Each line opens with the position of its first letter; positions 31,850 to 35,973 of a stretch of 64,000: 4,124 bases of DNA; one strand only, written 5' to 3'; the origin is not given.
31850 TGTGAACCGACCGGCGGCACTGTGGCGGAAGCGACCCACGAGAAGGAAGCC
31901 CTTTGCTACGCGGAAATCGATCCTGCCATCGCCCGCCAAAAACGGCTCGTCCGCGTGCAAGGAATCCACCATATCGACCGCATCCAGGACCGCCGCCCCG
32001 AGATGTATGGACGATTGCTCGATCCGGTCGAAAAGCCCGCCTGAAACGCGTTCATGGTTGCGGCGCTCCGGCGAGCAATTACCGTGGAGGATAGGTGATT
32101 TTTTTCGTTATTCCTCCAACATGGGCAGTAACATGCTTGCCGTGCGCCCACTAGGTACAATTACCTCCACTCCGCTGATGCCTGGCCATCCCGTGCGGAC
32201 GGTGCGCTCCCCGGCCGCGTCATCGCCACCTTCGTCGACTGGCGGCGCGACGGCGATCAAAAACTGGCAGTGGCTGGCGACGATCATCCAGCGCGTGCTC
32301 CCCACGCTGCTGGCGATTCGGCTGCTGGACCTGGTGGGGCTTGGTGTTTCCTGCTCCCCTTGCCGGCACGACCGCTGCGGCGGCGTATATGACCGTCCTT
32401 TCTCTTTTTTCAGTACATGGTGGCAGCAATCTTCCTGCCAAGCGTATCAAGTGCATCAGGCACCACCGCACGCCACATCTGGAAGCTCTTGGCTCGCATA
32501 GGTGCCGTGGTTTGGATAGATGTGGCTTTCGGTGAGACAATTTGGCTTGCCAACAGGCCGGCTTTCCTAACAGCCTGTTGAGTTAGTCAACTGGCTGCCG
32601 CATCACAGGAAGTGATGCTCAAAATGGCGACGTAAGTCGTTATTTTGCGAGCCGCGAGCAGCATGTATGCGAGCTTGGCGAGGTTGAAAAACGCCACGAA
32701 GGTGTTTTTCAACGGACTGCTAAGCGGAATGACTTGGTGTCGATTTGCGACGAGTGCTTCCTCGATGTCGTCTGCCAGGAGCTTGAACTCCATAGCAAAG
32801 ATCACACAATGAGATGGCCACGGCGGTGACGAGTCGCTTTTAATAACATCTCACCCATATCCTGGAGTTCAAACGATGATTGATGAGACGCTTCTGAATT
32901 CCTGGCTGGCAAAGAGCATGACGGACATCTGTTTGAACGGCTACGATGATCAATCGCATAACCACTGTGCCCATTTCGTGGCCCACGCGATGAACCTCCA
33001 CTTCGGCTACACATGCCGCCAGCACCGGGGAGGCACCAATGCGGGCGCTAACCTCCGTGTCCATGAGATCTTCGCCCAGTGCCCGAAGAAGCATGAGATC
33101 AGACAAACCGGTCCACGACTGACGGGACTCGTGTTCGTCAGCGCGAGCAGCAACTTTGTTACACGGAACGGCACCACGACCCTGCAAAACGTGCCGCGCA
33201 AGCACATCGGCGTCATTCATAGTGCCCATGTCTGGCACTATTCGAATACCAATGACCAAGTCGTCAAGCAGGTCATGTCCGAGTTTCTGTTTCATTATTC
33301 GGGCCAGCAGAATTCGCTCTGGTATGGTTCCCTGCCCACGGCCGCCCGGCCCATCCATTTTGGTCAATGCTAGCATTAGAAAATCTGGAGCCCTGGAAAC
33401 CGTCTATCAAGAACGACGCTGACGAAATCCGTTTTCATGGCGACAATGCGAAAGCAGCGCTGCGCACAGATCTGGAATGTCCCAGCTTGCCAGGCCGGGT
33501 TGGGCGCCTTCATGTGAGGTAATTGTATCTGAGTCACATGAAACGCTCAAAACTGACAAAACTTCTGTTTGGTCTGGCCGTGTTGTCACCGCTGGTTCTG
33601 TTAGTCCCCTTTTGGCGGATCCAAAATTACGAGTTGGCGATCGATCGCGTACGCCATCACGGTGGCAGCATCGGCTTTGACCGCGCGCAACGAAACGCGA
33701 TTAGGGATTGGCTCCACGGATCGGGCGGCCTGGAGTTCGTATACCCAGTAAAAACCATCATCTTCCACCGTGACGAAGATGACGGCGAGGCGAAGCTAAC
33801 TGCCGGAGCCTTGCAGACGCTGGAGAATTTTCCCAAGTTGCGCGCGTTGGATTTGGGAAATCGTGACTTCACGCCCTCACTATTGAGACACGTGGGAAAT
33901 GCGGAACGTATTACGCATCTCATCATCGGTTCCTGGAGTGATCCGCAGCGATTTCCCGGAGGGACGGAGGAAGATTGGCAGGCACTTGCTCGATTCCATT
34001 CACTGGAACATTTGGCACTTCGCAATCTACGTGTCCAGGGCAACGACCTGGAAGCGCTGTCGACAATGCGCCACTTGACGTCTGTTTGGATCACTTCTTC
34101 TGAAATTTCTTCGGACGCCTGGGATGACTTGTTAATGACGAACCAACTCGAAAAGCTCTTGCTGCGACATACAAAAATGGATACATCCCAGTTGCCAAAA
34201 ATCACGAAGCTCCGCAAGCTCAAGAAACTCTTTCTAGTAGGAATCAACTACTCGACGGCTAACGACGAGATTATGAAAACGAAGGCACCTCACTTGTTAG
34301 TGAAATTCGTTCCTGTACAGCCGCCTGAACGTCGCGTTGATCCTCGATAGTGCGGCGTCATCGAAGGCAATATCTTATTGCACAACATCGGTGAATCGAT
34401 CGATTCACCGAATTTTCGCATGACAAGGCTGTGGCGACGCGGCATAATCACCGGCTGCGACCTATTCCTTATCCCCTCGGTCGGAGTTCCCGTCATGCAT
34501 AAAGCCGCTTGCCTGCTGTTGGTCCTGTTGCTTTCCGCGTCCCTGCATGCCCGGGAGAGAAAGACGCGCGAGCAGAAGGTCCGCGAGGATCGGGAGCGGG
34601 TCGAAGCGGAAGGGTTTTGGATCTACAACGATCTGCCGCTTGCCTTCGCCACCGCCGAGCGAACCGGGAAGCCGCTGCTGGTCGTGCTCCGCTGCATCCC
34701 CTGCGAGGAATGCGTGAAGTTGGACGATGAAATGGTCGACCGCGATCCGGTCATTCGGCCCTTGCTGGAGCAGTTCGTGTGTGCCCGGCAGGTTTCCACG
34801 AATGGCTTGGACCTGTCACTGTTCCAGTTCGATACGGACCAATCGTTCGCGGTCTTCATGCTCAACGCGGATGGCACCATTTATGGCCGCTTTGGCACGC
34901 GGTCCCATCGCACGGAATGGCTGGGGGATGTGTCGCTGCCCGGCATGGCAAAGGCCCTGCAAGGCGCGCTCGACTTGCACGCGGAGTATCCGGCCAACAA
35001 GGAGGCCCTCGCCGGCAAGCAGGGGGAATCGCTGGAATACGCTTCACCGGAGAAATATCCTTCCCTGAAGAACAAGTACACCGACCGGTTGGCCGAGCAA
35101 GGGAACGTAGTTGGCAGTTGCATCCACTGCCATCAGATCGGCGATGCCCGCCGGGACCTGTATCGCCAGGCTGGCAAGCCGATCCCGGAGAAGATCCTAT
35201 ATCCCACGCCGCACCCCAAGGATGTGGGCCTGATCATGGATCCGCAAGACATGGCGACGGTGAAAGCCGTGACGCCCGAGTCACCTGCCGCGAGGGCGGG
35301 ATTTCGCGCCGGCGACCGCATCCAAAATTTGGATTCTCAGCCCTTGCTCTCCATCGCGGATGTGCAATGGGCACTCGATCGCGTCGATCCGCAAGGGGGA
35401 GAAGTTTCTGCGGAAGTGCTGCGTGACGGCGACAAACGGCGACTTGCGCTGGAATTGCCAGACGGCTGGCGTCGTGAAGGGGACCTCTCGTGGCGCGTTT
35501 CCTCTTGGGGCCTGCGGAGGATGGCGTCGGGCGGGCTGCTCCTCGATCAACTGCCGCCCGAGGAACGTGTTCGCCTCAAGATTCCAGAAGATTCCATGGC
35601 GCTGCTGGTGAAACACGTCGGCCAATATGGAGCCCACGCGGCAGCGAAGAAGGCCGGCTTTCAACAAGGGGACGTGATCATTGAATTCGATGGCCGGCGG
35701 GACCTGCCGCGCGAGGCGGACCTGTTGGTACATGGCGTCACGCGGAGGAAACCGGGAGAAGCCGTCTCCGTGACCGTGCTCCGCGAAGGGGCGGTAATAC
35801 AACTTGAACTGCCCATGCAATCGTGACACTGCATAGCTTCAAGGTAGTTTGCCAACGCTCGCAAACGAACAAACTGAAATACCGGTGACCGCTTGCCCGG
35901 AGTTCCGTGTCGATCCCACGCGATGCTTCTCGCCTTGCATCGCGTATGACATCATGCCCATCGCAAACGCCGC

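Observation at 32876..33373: Leaderless 165-aa Tae4/NlpC-P60-like amidase: a second candidate injected effector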

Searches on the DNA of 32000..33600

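Call 70: search_rna_families(source=window, start=32000, end=33600, threshold=evalue, max_evalue=1)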
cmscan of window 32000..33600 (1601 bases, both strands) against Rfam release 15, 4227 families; matches with E-value up to 1: 0.
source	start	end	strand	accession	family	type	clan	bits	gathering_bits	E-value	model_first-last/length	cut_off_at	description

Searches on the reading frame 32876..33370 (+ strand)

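Call 4: search_protein_families(library=pfam, proteins=[window:32876-33370:+], max_evalue=10)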
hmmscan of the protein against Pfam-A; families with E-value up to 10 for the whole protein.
window:32876-33370:+ (165 aa): 1 family
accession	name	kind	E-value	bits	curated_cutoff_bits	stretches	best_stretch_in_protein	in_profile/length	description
PF17297.7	PEPCK_N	-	0.043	13.9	23.8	1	53-119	96-163/218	Phosphoenolpyruvate carboxykinase N-terminal domain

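Call 5: search_protein_families(library=ncbifam, proteins=[window:32876-33370:+], max_evalue=10)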
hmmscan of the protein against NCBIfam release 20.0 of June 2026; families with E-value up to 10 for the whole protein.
window:32876-33370:+ (165 aa): 1 family
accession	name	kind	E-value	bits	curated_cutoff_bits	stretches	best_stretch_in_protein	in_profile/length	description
NF003253.0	PRK04210.1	equivalog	0.055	11.8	504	1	53-144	122-214/612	phosphoenolpyruvate carboxykinase (GTP)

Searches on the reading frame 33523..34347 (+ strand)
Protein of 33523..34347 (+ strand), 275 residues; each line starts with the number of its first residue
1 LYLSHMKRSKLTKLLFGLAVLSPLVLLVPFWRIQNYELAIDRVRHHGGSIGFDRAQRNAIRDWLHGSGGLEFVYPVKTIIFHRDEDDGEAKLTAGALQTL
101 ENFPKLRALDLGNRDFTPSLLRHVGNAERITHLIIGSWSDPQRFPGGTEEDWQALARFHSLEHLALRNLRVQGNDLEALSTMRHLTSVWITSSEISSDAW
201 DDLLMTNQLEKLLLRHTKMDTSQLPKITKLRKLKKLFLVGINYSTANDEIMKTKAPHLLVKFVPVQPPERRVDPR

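Call 4: search_protein_families(library=pfam, proteins=[window:33523-34347:+], max_evalue=10)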
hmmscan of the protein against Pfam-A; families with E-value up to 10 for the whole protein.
window:33523-34347:+ (275 aa): 6 families
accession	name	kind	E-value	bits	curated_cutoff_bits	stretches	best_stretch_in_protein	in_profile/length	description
PF12799.13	LRR_4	-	4.1e-06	27.3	27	3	208-243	2-35/44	Leucine Rich repeats (2 copies)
PF24758.1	LRR_At5g56370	-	0.00069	19.8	27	2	106-179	13-81/227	FBD-associated F-box protein At5g56370, LRR repeats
PF23598.1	LRR_14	-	0.0065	15.7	40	1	176-249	160-230/353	Leucine-rich repeat region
PF25019.1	LRR_R13L1-DRL21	-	0.015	15.6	27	1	176-239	65-125/127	R13L1/DRL21 LRRs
PF13855.12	LRR_8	-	0.18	12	27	2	160-218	2-60/61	Leucine rich repeat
PF25013.1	LRR_Zer-1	-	0.25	11.9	27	0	202-237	25-60/137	Zer-1-like, Leucine-rich repeats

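Call 5: search_protein_families(library=ncbifam, proteins=[window:33523-34347:+], max_evalue=10)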
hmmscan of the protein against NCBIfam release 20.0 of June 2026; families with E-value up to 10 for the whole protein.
window:33523-34347:+ (275 aa): 3 families
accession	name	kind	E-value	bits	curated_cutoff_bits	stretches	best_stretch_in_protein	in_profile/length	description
NF041617.1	T2SS_L_SYNERG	exception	0.0026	16.7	150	1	57-115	160-218/387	type II secretion system protein GspL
NF033186.1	internalin_K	exception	0.014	13.9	1100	1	158-255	93-185/604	class 1 internalin InlK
NF004456.0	PRK05787.1-4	equivalog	0.052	13.4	247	1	185-257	115-185/201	cobalt-precorrin-7 (C(5))-methyltransferase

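Call 97: search_protein_families(library=padloc, proteins=[window:33523-34347:+], max_evalue=0.1)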
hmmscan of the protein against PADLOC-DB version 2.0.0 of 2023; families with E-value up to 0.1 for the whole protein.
window:33523-34347:+ (275 aa): 0 families

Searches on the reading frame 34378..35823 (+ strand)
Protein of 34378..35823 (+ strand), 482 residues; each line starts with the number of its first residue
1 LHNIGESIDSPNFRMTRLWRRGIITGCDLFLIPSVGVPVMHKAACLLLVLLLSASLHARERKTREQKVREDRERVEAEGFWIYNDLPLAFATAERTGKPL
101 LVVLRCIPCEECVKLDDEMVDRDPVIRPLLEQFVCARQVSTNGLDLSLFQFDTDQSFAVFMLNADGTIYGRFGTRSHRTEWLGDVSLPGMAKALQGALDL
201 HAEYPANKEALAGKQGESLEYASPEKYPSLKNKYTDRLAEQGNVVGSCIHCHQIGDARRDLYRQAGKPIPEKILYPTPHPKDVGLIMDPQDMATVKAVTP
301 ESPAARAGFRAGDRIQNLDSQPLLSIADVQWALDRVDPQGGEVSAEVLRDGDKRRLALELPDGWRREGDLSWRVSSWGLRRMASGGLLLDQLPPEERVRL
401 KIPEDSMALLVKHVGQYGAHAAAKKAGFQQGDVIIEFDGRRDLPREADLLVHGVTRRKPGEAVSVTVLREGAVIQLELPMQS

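Call 4: search_protein_families(library=pfam, proteins=[window:34378-35823:+], max_evalue=10)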
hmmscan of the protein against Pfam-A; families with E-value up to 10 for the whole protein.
window:34378-35823:+ (482 aa): 6 families
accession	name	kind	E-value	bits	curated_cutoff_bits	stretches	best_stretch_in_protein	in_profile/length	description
PF13180.12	PDZ_2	-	1.9e-19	70.1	27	2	291-360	12-80/80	PDZ domain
PF13899.12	Thioredoxin_7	-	6.4e-15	55.5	27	1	81-164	1-83/83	Thioredoxin-like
PF17820.7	PDZ_6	-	2.8e-14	53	27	2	294-333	1-40/54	PDZ domain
PF00595.29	PDZ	-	5.6e-06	27.1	23.2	2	292-334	26-68/81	PDZ domain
PF21558.3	Pept_S41_N_bact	-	0.12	12.7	27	0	297-323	8-34/87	Bacteroidetes, Peptidase, S41 family, N-terminal domain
PF22117.2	Fer4_Nqo3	-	2.3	8.9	27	1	104-121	9-26/67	NADH-quinone oxidoreductase subunit 3, ferredoxin-like domain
